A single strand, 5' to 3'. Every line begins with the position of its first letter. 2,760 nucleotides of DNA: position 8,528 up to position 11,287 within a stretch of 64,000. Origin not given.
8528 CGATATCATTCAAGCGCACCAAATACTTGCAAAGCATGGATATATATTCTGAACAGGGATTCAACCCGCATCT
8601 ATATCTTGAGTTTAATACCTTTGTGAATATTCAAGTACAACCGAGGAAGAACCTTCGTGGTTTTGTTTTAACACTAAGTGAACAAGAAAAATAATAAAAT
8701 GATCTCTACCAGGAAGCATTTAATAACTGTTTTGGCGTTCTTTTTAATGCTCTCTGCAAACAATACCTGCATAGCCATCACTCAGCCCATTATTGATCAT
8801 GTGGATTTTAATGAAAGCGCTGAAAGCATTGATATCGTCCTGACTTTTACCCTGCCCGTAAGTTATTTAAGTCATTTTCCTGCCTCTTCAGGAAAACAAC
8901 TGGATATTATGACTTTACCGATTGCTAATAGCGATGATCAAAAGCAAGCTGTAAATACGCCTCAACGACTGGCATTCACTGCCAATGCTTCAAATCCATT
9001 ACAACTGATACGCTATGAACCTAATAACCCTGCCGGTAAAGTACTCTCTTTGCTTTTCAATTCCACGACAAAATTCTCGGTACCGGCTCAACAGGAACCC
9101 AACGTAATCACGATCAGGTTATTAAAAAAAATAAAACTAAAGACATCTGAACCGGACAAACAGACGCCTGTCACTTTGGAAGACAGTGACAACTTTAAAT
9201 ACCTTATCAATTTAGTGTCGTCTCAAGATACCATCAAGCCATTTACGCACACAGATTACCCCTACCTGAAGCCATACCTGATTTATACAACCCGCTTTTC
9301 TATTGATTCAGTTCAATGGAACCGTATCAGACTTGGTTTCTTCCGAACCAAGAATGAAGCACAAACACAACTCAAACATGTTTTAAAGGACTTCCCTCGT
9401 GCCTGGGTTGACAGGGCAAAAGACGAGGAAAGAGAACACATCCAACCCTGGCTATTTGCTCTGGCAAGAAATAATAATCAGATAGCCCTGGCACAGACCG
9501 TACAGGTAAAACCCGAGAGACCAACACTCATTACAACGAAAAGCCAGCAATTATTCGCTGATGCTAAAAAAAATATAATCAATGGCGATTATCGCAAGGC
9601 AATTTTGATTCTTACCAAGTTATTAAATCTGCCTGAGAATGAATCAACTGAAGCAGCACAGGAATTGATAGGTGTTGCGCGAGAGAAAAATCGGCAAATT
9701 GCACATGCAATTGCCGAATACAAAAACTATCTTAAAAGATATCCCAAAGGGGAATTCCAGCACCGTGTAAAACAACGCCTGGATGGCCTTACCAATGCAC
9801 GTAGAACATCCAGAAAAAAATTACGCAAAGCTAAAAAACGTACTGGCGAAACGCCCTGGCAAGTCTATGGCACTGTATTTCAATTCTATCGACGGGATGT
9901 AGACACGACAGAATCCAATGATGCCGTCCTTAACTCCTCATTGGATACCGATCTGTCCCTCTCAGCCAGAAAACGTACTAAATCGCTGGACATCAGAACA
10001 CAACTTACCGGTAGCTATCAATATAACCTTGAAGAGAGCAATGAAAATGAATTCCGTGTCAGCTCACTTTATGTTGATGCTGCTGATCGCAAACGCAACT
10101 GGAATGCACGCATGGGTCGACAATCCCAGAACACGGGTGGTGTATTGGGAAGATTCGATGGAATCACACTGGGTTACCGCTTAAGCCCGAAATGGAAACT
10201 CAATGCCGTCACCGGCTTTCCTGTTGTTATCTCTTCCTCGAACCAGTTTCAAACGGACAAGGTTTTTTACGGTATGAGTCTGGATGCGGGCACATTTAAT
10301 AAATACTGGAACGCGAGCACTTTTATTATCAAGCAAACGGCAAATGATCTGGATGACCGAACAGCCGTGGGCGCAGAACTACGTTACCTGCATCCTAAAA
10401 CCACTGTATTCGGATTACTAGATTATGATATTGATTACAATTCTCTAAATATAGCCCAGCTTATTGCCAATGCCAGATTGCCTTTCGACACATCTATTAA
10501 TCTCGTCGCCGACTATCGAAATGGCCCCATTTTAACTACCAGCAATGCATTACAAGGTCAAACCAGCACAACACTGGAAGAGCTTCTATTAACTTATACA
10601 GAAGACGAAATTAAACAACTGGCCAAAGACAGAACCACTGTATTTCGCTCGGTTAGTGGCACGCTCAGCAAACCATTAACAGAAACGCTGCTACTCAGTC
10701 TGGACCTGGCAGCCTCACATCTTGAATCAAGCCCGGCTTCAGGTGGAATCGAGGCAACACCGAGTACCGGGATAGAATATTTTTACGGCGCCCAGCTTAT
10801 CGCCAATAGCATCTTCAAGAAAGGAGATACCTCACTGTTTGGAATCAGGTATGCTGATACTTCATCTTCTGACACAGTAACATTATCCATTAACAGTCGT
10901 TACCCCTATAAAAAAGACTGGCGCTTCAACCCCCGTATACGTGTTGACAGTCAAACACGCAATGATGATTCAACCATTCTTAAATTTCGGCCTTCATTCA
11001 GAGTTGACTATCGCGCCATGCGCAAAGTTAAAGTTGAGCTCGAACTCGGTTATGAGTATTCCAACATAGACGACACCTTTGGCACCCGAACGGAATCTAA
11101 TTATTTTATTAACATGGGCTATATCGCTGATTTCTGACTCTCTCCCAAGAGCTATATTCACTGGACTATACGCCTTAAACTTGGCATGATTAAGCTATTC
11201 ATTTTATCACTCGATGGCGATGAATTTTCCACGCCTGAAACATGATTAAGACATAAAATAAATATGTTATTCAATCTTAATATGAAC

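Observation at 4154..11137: Candidate uncharacterised electron conduit: His-rich membrane protein, 21-haem and ~20-haem cytochromes, lipoprotein, and SPOR/TPR outer-membrane beta-barrel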

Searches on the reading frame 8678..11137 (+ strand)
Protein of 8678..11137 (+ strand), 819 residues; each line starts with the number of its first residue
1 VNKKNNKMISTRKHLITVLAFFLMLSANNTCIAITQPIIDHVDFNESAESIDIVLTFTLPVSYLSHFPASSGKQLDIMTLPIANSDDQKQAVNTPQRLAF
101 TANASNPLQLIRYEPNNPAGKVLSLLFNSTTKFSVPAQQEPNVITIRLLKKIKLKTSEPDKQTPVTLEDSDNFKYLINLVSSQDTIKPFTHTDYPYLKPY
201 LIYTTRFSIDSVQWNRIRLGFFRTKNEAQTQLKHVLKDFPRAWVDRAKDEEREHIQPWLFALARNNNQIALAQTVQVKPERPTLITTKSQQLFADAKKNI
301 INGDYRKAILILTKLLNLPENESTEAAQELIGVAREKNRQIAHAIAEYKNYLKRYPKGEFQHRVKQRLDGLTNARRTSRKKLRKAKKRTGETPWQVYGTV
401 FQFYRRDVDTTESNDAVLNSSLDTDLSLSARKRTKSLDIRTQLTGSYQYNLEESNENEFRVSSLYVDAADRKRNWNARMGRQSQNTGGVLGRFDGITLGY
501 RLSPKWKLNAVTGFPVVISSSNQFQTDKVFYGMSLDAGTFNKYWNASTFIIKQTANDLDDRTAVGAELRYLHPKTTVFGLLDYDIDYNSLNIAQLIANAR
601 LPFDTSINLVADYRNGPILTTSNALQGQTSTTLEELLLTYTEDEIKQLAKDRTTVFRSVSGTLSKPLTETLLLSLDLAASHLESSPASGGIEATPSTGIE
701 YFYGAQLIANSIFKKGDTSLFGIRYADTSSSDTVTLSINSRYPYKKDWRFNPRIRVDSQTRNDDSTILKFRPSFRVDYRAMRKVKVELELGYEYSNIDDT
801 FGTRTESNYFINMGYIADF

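Call 3: search_protein_families(library=pfam, proteins=[window:8678-11137:+], max_evalue=0.01)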
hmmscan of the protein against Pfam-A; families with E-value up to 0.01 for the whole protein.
window:8678-11137:+ (819 aa): 1 family
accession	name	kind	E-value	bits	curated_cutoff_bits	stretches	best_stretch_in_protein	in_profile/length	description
PF13525.12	YfiO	-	0.00028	21.2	25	1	288-378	4-94/203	Outer membrane lipoprotein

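Call 10: find_homologous_proteins(query=window:8678-11137:+)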
Query window:8678-11137:+ (819 aa): 234 proteins with E <= 0.001 among 8000 candidates; the best 120 are listed.
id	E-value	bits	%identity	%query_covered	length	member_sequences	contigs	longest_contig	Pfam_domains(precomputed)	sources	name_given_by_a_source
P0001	0.0e+0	1780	100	97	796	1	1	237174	-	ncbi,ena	-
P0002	0.0e+0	1525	82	99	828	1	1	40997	-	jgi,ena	-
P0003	0.0e+0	1472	80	99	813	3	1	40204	-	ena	-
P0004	0.0e+0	1159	64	99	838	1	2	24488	PF05036.19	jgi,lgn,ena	-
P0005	0.0e+0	1142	62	100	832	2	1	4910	PF05036.19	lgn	-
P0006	0.0e+0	1133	62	100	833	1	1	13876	PF05036.19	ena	-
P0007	0.0e+0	1118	64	96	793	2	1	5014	PF05036.19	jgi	jgi:hypothetical protein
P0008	0.0e+0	1108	61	99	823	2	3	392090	-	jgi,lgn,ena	-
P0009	0.0e+0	1059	60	99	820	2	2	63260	PF05036.19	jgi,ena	-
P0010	0.0e+0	1054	59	97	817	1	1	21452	-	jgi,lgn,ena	-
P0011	0.0e+0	1052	59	99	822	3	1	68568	-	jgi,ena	-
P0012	0.0e+0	1046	60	96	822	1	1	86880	-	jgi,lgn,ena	-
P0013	0.0e+0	1033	57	99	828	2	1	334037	-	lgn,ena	-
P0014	1.9e-250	851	50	96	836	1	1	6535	PF05036.19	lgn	-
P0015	4.9e-248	843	50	96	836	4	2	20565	-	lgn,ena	-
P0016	5.2e-173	595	40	95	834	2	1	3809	PF05036.19,PF13432.13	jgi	-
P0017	9.6e-171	588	39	95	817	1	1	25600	PF05036.19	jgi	jgi:tetratricopeptide (TPR) repeat protein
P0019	1.5e-167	577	38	95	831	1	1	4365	PF05036.19,PF13428.13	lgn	-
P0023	7.5e-163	561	43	79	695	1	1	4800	PF05036.19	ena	-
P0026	6.4e-162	558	39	84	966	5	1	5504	PF05036.19,PF13432.13,PF07719.24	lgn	-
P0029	2.0e-160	553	38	100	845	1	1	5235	PF05036.19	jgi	jgi:hypothetical protein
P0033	1.8e-159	550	38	100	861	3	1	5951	PF05036.19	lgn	-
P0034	3.3e-158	546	36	99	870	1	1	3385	PF05036.19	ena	-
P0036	1.1e-157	544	47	64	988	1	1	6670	PF05036.19,PF06347.20,PF08239.18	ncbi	-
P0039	1.6e-157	544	38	98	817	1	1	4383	PF05036.19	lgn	-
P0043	4.6e-157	542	37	96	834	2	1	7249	PF05036.19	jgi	-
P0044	4.9e-156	539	37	99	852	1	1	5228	PF05036.19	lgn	-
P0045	5.1e-156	539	36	100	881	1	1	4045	PF05036.19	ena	-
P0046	1.1e-155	538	37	97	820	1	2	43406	PF05036.19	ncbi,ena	-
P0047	1.3e-155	538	37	99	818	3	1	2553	PF05036.19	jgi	jgi:hypothetical protein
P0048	1.4e-155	537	37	99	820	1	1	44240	PF05036.19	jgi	jgi:SPOR domain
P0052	1.4e-153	531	35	98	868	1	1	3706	PF05036.19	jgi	-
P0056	1.5e-151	524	40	76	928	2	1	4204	PF05036.19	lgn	-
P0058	2.1e-151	524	34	99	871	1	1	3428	PF05036.19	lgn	-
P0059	9.9e-151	521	37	99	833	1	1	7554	PF05036.19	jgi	jgi:hypothetical protein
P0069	1.5e-145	504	40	64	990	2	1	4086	PF05036.19,PF07719.24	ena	-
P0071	1.2e-144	501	41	79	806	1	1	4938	PF05036.19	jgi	jgi:hypothetical protein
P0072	2.4e-144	500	36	98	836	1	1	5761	PF05036.19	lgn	-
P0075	9.3e-141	488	38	79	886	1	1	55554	PF05036.19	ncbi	ncbi:MAG: hypothetical protein ACE5FN_07050 [Leptospirillia bacterium]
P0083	1.0e-134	468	40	79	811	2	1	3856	PF05036.19,PF13432.13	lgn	-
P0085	3.1e-134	467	41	78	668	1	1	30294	PF05036.19,PF13432.13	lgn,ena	-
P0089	6.7e-133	462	39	79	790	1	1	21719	PF05036.19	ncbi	ncbi:MAG: hypothetical protein ACE5DW_04470 [Thermodesulfobacteriota bacterium]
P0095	1.2e-127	445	37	79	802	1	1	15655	PF05036.19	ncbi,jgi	-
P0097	6.5e-127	443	43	64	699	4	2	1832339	PF11741.14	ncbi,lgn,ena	-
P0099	1.9e-126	441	38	79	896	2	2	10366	PF05036.19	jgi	jgi:hypothetical protein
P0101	9.6e-126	439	33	97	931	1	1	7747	PF05036.19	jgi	jgi:tetratricopeptide (TPR) repeat protein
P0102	3.6e-125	437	35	93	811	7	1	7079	PF05036.19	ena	-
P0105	2.2e-122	428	32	97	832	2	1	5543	PF05036.19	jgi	-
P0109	2.4e-119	418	33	99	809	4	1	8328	PF05036.19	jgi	-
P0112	1.4e-117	412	32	99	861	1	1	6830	PF05036.19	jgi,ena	-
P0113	5.5e-117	410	33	96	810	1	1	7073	PF05036.19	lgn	-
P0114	5.6e-117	410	32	98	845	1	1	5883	PF05036.19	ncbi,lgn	ncbi:MAG: SPOR domain-containing protein [Pseudomonadota bacterium]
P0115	3.7e-116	407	33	95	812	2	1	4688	PF05036.19,PF13525.13,PF13174.13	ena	-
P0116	1.7e-114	402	33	92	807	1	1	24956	PF05036.19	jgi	jgi:hypothetical protein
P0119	3.4e-112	394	33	98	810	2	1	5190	PF05036.19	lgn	-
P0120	1.0e-111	392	31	93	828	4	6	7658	PF05036.19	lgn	-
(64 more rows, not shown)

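Call 14: find_encoding_contigs(protein=P0001, flank=10000, max_places=3)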
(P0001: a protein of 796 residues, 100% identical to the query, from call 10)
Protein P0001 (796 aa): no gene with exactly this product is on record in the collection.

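Call 18: find_related_loci(query=A2, collection=genome_contigs, flank=10000)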
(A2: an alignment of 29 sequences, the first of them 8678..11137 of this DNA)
Query A2 (819 aa) in genome_contigs; peptide patterns used: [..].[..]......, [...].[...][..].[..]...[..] (x = any residue, [..] = any of these).
599 stretches matched a pattern (row limit reached: there are more); 469 encode a relative of the query (tblastn E <= 1e-3); the best 80 are kept; 80 distinct loci.
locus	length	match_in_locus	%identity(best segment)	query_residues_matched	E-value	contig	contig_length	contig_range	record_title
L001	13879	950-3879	39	9-819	2e-171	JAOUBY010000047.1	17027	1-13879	MAG: Gammaproteobacteria bacterium isolate 24_May_SF_Bin18 24_May_SF_Bin18_scaffold_223_c1, whole genome shotgun sequenc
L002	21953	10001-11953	43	175-819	1e-171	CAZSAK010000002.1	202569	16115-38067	MAG TPA_asm: uncultured Chromatiaceae bacterium isolate SRP214966_co2_131 genome assembly, contig: NODE_22_length_202569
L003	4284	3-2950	37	11-819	5e-176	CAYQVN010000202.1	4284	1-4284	MAG TPA_asm: uncultured Nitrospirota bacterium isolate binchicken_co275_510 genome assembly, contig: NODE_41177_length_4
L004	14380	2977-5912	40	1-819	6e-167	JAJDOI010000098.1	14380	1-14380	MAG: Thiogranum sp. isolate MASpbin.12 k141_1530291, whole genome shotgun sequence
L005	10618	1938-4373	38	29-819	1e-164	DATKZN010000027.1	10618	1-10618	MAG TPA_asm: Gammaproteobacteria bacterium isolate SMAG_U14246 k141_4661602, whole genome shotgun sequence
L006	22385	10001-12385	38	31-819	4e-164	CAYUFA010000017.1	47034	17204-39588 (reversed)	MAG TPA_asm: uncultured Ectothiorhodospiraceae bacterium isolate SRP214966_co3_135 genome assembly, contig: NODE_599_len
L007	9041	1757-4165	38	38-819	2e-164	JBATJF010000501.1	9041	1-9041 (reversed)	MAG: Gammaproteobacteria bacterium isolate MFD10246_ilm_asm_bin8 k127_54020, whole genome shotgun sequence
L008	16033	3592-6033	38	10-819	5e-163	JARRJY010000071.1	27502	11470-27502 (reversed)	MAG: Gammaproteobacteria bacterium isolate Spart_032_MAG scaffold_5660, whole genome shotgun sequence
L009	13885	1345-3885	35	38-819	5e-163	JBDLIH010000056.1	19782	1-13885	MAG: Pseudomonadota bacterium isolate MAG020 MAG020_56, whole genome shotgun sequence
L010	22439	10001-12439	38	15-819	4e-162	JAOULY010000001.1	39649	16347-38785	MAG: Gammaproteobacteria bacterium isolate 8_1_July_SF_Bin11 8_1_July_SF_Bin11_scaffold_243_c1, whole genome shotgun seq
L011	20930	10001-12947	38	15-819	1e-162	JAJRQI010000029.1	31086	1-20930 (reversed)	MAG: Deltaproteobacteria bacterium isolate Dive100_bin10.46 k141_278001, whole genome shotgun sequence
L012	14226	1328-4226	36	9-819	4e-159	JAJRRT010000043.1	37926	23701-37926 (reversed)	MAG: Deltaproteobacteria bacterium isolate Dive100_bin3.49 k141_458538, whole genome shotgun sequence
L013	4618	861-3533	35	10-819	4e-163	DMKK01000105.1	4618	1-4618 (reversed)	MAG TPA_asm: Gammaproteobacteria bacterium isolate UBA9214 contig_31358, whole genome shotgun sequence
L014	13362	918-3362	36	15-819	3e-157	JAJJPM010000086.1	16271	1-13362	MAG: Gammaproteobacteria bacterium isolate B8 NODE_332_length_16271_cov_9.213000, whole genome shotgun sequence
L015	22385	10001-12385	37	31-819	3e-155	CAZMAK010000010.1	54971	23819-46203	MAG TPA_asm: uncultured Ectothiorhodospiraceae bacterium isolate SRP214966_co3_30 genome assembly, contig: NODE_395_leng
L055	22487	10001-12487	33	13-815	1e-129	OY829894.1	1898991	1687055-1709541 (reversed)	MAG: Sedimenticolaceae bacterium isolate 6ff8635f-dff1-4316-91b4-0e33d66fd4de genome assembly, chromosome: 4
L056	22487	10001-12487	33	13-815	1e-129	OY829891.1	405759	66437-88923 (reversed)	MAG: Sedimenticolaceae bacterium isolate 6ff8635f-dff1-4316-91b4-0e33d66fd4de genome assembly, chromosome: 1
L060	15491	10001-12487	33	13-815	6e-129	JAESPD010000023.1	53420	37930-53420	MAG: gamma proteobacterium endosymbiont of Lamellibrachia anaximandri isolate Palinuro 2 23, whole genome shotgun sequen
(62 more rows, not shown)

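Call 36: search_protein_families(library=pfam, proteins=[P0097, P0004], max_evalue=5)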
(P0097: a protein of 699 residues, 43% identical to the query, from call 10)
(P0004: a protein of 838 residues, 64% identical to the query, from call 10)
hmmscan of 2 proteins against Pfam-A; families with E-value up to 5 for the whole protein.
P0097 (699 aa): 12 families
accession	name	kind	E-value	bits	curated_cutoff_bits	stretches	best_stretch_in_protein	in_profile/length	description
PF11741.13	AMIN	-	2e-13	50.7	20.5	1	27-111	4-90/101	AMIN domain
PF24837.1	AMIN-like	-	0.00011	22.7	27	1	33-62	99-128/129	AMIN-like domain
PF13371.12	TPR_9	-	0.0006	20.2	35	1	204-240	36-72/73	Tetratricopeptide repeat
PF13525.12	YfiO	-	0.00082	19.6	25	1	165-237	9-82/203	Outer membrane lipoprotein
PF07719.23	TPR_2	-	0.018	15.5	27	2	199-229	3-33/34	Tetratricopeptide repeat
PF25063.1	ARM_TT21_C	-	0.048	13.9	35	1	162-222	96-154/209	Tetratricopeptide repeat protein 21 C-terminal ARM domain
PF02264.21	LamB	-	0.071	13.5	25.1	1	581-687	216-322/378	LamB porin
PF13428.12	TPR_14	-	0.083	14.1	23.5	1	199-229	3-33/44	Tetratricopeptide repeat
PF13174.12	TPR_6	-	0.22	12.7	26.3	1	198-229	1-32/33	Tetratricopeptide repeat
PF13181.12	TPR_8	-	0.45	11.3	25.7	1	203-229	7-33/34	Tetratricopeptide repeat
PF09349.15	OHCU_decarbox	-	0.68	10.9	24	1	143-221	19-104/155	OHCU decarboxylase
PF13432.12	TPR_16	-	2.7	9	32.7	1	166-230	2-64/65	Tetratricopeptide repeat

P0004 (838 aa): 5 families
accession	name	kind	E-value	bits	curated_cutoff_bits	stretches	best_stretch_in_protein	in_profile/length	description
PF05036.18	SPOR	-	6.8e-06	26.8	21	1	186-256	4-74/76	SPOR domain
PF13525.12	YfiO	-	0.015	15.5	25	1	301-389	4-92/203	Outer membrane lipoprotein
PF13174.12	TPR_6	-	0.02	15.9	26.3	0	344-370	6-32/33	Tetratricopeptide repeat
PF20367.4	DUF6662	-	0.12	12.3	27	1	509-566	218-274/308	Family of unknown function (DUF6662)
PF08334.16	T2SSG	-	0.16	12.5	21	1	346-418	13-78/108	Type II secretion system (T2SS), protein G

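Call 37: predict_structure(alignment_id=A2)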
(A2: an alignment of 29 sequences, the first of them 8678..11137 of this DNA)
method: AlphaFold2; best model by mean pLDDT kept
length: 819 residues; sequences in the alignment: 29
mean_pLDDT: 86.0   pTM: 0.52
mean pLDDT of the five models: 86.0, 85.6, 83.3, 83.3, 82.9
residues with pLDDT >= 90: 472; 70-90: 251; 50-70: 42; < 50: 54
segments of 3 or more residues with pLDDT < 50: 1-9, 28-33, 154-165, 274-285, 375-388
pLDDT, mean of each block of 10 residues (from residue 1): 43 69 60 68 92 96 94 96 88 92 89 89 95 94 95 40 55 91 87 85 87 90 90 91 90 84 78 43 60 93 94 90 90 95 94 89 89 56 46 89 92 78 95 91 93 86 91 91 66 86 87 75 74 81 85 87 91 92 93 95 94 92 89 88 93 95 95 97 92 92 97 91 96 97 93 97 94 96 95 95 92 96
secondary structure, 60 per line:
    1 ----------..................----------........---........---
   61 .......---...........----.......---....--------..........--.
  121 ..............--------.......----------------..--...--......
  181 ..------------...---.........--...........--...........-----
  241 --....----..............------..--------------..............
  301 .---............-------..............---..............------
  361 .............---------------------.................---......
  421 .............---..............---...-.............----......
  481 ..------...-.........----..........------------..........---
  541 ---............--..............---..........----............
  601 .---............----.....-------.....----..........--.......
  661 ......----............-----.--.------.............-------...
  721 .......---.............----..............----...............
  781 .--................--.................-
elements in order (helices of 4 or more, strands of 3 or more residues): H11-28 E39-46 E50-57 E61-67 E71-81 H86-92 E96-99 E108-117 E120-134 E143-149 E175-182 E201-209 E212-222 H225-235 E243-246 H251-264 H287-301 H305-316 H324-337 H341-354 H361-373 E395-411 E415-433 E437-450 E458-470 E475-482 E493-501 E506-515 E528-537 E544-555 E558-571 E575-584 E589-601 E605-616 H621-625 H633-637 H642-651 E654-666 E671-682 E698-710 E718-727 E731-743 E748-761 E766-781 E784-799 E802-818

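Call 40: fold_search(model_id=the predicted structure, library=pdb)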
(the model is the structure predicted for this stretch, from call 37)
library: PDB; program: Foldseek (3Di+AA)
matches with E <= 10: 1207; with E <= 0.001: 360
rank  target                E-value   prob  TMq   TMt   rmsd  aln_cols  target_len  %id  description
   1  5ldt_A                1.2e-10  1.00  0.24  0.40  12.7       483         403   11  Crystal Structures of MOMP from Campylobacter jejuni (released 2016-10-26)
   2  9fy9_D                3.0e-10  1.00  0.24  0.28  19.3       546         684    9  Cryo-EM structure of the type 1 chaperone-usher pilus FimD-tip complex (FimDHGFC) - Conformer 1 (released 2025-06-04)
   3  5ldv                  6.7e-10  1.00  0.23  0.39  13.2       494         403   10  Crystal Structures of MOMP from Campylobacter jejuni (released 2016-10-26)
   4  3szd_B                7.4e-10  1.00  0.26  0.50   9.8       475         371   11  Crystal structure of Pseudomonas aeruginosa OccK2 (OpdF) (released 2012-02-08)
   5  5dl6                  9.1e-10  1.00  0.25  0.45  12.2       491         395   10  Crystal structure of Acinetobacter baumannii OccAB2 (released 2016-02-03)
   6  3ohn_A                9.5e-10  1.00  0.24  0.37  16.3       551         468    9  Crystal structure of the FimD translocation domain (released 2011-06-01)
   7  3pgr                  1.5e-09  1.00  0.18  0.35  19.2       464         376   10  Asp348Arg mutant of EcFadL (released 2011-05-25)
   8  5dl7                  1.7e-09  1.00  0.27  0.46  10.5       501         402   10  Crystal structure of Acinetobacter baumannii OccAB3 (released 2016-02-03)
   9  3rfz_B                2.0e-09  1.00  0.26  0.28  13.1       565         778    9  Crystal structure of the FimD usher bound to its cognate FimC:FimH substrate (released 2011-06-01)
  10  2r88_A                3.2e-09  1.00  0.16  0.30  18.7       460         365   10  Crystal structure of the long-chain fatty acid transporter FadL mutant delta S3 kink (released 2008-09-23)
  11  7lhg_C                6.1e-09  1.00  0.22  0.22  16.6       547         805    9  Cryo-EM structure of E. coli P pilus tip assembly intermediate PapC-PapD-PapK-PapG in the first conformation (released 2021-08-11)
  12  3jty_C                1.0e-08  1.00  0.27  0.50  10.1       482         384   11  Crystal structure of a BenF-like porin from Pseudomonas fluorescens Pf-5 (released 2009-10-20)
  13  8wv0_A                1.2e-08  1.00  0.20  0.42  11.8       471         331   10  Outer membrane porin of Burkholderia pseudomallei (BpsOmp38) (released 2024-10-30)
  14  3szd_A                1.6e-08  1.00  0.26  0.51  10.1       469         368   10  Crystal structure of Pseudomonas aeruginosa OccK2 (OpdF) (released 2012-02-08)
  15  3jty_A                1.7e-08  1.00  0.26  0.47  11.9       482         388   11  Crystal structure of a BenF-like porin from Pseudomonas fluorescens Pf-5 (released 2009-10-20)
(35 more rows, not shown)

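Call 52: search_protein_families(library=ncbifam, proteins=[window:8678-11137:+], max_evalue=0.01)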
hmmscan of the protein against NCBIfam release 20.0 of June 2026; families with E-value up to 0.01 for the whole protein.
window:8678-11137:+ (819 aa): 2 families
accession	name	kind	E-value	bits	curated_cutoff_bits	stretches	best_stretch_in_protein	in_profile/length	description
TIGR03302.1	OM_YfiO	subfamily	3.2e-06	26.8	81.4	1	287-376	31-120/239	outer membrane protein assembly factor BamD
TIGR02795.1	tol_pal_ybgF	equivalog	0.00016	22.3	90.1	1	290-359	3-73/119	tol-pal system protein YbgF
